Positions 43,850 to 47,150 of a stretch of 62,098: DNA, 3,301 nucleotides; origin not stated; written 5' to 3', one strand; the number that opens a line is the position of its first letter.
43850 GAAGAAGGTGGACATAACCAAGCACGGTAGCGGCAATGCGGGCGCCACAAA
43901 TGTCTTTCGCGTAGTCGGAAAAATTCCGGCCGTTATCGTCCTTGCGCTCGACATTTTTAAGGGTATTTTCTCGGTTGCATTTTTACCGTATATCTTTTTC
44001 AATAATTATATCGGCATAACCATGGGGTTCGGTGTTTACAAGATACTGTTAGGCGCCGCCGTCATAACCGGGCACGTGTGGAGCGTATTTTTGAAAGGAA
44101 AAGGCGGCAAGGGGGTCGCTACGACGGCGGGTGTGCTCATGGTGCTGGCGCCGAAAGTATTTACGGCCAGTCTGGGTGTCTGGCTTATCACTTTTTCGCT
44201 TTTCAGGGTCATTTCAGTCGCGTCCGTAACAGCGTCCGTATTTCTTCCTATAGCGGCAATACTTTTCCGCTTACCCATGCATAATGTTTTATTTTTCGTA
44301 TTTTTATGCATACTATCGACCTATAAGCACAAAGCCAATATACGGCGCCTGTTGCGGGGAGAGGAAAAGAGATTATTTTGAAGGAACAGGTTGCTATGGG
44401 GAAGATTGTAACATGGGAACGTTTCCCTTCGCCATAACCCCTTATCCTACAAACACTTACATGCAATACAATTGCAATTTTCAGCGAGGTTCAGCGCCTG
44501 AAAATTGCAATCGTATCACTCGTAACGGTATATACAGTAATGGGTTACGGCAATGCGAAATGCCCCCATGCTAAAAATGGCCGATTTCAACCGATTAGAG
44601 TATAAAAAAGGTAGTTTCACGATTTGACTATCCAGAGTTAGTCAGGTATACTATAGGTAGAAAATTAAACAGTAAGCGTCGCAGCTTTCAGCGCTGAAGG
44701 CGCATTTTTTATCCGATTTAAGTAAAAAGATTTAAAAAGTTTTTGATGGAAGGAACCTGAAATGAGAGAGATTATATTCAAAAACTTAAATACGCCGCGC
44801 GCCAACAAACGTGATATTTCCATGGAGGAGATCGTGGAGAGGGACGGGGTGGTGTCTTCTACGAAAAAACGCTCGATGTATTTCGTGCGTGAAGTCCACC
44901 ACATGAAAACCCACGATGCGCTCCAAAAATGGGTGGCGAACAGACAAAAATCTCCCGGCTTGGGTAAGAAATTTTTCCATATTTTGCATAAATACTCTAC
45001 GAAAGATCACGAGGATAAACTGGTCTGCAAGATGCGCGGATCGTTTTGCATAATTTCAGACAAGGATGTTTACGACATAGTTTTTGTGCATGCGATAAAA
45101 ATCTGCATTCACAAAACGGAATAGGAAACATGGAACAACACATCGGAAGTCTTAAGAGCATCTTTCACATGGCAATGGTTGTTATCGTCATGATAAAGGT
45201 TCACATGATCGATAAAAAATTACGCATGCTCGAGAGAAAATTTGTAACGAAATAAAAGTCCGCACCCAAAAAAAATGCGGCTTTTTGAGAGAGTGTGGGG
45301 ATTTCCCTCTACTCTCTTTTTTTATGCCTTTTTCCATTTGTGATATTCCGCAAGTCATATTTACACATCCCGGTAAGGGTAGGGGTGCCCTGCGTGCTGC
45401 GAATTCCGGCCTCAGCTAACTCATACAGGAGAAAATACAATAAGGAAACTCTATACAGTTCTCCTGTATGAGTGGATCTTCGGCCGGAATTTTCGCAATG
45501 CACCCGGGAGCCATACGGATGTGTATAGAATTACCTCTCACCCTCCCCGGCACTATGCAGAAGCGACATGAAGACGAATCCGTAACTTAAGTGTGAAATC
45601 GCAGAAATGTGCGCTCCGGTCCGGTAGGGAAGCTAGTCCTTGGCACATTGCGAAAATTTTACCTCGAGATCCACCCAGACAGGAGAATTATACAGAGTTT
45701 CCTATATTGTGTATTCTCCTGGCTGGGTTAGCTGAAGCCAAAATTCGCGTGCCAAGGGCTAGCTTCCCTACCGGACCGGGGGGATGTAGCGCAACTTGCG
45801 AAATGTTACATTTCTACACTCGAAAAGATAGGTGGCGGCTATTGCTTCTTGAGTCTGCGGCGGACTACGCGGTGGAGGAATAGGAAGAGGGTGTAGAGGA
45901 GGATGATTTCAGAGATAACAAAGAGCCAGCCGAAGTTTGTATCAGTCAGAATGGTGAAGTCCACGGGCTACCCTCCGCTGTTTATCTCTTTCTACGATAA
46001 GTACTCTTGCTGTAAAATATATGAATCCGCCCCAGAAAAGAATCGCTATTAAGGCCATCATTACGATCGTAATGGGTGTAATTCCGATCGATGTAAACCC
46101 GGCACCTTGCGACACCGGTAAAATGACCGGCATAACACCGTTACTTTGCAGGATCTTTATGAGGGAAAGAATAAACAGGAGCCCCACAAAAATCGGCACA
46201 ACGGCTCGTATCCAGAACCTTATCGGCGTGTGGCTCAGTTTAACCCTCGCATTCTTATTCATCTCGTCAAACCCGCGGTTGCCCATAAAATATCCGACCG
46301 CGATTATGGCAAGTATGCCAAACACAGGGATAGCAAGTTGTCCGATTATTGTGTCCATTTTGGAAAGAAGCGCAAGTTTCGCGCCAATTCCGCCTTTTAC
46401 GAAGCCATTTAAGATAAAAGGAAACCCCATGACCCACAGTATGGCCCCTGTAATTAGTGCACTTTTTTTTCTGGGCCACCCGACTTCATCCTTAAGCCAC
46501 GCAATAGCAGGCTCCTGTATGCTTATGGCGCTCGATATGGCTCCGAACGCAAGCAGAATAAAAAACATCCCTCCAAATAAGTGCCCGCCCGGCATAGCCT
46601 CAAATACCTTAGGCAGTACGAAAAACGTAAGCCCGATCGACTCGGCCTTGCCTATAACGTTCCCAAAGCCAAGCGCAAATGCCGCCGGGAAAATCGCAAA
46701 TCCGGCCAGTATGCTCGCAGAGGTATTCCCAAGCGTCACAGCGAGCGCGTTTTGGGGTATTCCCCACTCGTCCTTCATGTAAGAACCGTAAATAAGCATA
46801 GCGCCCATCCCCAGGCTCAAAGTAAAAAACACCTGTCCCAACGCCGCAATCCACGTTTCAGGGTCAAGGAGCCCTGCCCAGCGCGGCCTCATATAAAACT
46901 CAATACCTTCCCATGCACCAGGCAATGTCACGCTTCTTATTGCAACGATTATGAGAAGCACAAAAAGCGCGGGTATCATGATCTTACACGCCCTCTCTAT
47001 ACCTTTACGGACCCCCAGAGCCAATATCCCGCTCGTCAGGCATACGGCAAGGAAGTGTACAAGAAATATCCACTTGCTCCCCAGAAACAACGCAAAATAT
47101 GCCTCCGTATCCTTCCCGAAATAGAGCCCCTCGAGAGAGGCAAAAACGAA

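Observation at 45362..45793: Two diverged, oppositely oriented ~165-185-nt long-hairpin elements with compensatory changes and conserved loops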

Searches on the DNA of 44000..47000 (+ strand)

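Call 7: search_rna_families(source=window, start=44000, end=47000, threshold=evalue, max_evalue=1, show_alignments=3)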
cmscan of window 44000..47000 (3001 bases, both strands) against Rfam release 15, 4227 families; matches with E-value up to 1: 1.
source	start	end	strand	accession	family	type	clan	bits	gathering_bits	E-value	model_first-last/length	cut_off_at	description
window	45391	45504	+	RF04118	MIR9481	Gene; miRNA;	-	24.9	130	0.037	1-135/135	no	MIR9481 microRNA precursor family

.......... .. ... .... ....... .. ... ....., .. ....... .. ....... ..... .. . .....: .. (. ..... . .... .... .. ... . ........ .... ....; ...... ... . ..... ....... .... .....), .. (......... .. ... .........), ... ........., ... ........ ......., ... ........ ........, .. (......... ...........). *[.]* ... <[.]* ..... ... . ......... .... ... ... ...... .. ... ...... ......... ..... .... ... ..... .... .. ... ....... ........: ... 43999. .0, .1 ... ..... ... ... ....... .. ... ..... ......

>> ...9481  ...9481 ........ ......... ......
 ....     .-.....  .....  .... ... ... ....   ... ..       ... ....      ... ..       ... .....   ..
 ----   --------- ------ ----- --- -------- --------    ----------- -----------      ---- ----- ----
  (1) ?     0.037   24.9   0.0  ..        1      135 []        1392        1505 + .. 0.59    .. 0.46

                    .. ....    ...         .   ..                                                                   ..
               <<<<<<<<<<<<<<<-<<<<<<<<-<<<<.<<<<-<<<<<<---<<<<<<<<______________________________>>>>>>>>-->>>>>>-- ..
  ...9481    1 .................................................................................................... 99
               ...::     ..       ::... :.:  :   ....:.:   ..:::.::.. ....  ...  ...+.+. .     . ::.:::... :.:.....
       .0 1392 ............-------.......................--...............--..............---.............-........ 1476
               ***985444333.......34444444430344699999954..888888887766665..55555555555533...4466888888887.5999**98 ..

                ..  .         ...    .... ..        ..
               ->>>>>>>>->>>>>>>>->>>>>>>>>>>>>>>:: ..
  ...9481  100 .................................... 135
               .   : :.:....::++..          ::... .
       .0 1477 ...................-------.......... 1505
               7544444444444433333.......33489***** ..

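Call 65: search_dna_similar(query=window:45330-45840:+, collection=plasmids, mode=distant, max_evalue=0.01, max_rows=10)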
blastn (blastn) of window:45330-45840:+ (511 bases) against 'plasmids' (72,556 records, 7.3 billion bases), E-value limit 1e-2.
No match.

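Call 66: search_dna_similar(query=window:45330-45840:+, collection=phages, mode=distant, max_evalue=0.01, max_rows=10)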
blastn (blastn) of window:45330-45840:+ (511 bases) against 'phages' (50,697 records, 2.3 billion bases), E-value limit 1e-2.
No match.

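Call 75: build_rna_model(alignment_id=A4)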
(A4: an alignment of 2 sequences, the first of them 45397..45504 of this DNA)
Model R1 built from alignment A4 (2 sequences, 111 columns); structure: RNAalifold consensus.
model positions 111; base pairs 33; branch points 0; effective number of sequences 0.85; information 0.59 bits per position. Calibrated on 0.2 Mb of random sequence (short: E-values are rough).
structure used (alignment columns):
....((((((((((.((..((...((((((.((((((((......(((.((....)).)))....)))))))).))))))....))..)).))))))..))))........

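Call 76: search_with_rna_model(model_id=R1, source=window, filters=off, max_evalue=10)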
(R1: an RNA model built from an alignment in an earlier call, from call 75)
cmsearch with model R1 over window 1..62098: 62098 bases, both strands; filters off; matches with E-value up to 10: 29.
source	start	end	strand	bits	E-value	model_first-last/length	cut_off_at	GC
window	45642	45752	-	129.9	2.2e-33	1-111/111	no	0.45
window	45395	45504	+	128.2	6.4e-33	1-111/111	no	0.45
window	45391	45500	-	37.9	5.5e-08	1-111/111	no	0.45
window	15614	15714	-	31.3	3.8e-06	1-111/111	no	0.35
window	15618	15718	+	27.5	4.2e-05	1-111/111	no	0.33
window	45646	45756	+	24.9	0.00021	1-111/111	no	0.44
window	31971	32071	-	19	0.0092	1-111/111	no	0.54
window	31976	32076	+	17.9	0.019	1-111/111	no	0.56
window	9983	10062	+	13.4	0.33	1-111/111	no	0.5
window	25007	25050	-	13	0.41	1-111/111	no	0.43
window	20200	20242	-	12.9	0.44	1-111/111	no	0.56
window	4880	4949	+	11.6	1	1-111/111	no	0.29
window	9978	10054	-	11.4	1.2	1-111/111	no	0.49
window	4885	4938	-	10.7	1.8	28-77/111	no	0.3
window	23499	23542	-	10.2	2.5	1-111/111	no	0.39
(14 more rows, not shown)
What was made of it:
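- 45362..45526 (+): Copy 1 hairpin. Closing stem 45362-45370/45517-45525. Lower stem 45399-45411/45482-45496. Internal loop TCAGCTA (45412-45418) opposite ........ (45474-45481). Perfect 15-bp upper stem 45419-45433/45459-45473. 25-nt apical loop 45434-45458. The basal part is degraded by an 11-nt deletion relative to copy 2. Covariance-model hit 45395-45504 (+), 128 bits (call 76).
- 45610..45793 (-): Copy 2 hairpin, the intact copy. 31-bp basal helix 45616-45646/45749-45779 with one T.G. Inner hairpin 45647-45748 with the same loops as copy 1 and a 15-bp upper stem carrying one A.G mismatch. Covariance-model hit 45642-45752 (-), 130 bits (call 76).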

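Call 77: search_with_rna_model(model_id=R1, sources=[L050, L052, L053, L054, L067, L068, L069, L070, L071, L072, L073, L075, L076], filters=default, max_evalue=10)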
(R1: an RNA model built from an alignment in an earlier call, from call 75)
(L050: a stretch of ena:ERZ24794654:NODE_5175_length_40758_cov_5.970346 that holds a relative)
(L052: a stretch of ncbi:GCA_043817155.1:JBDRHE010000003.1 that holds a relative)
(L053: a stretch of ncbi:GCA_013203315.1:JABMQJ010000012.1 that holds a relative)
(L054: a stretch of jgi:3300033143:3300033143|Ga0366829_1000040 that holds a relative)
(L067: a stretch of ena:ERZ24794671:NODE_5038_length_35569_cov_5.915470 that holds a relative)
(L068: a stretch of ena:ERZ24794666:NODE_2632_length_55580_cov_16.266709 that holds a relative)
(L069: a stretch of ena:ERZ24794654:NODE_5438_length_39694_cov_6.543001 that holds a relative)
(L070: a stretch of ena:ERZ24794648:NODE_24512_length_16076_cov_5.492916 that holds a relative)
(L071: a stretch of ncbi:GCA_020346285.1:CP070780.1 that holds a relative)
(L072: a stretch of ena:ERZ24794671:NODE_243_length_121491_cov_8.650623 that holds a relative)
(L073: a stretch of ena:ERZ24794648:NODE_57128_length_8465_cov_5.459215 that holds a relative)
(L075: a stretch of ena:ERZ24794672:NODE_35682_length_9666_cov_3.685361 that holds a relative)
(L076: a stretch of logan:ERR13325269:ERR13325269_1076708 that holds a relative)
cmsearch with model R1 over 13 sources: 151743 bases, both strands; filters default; matches with E-value up to 10: 1.
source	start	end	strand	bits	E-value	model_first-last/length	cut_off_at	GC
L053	1914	2006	+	13.9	0.57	1-111/111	no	0.29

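Call 85: search_dna_similar(query=window:45339-45810:+, collection=ecoli_genomes, mode=distant, max_evalue=0.01, max_rows=5)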
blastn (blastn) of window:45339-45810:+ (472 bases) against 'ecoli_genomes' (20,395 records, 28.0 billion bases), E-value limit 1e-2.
No match.
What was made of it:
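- On ERIC/IRU: No blastn match (word 11, E <= 0.01) in 20,395 E. coli records, which carry many ERIC copies (call 85).
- Closest known: ERIC/IRU elements of Enterobacteria. Different: No sequence similarity (no blastn match in 5,426 E. coli genomes, call 85).
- plasmids, phages and E. coli genomes (calls 65, 66, 85)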
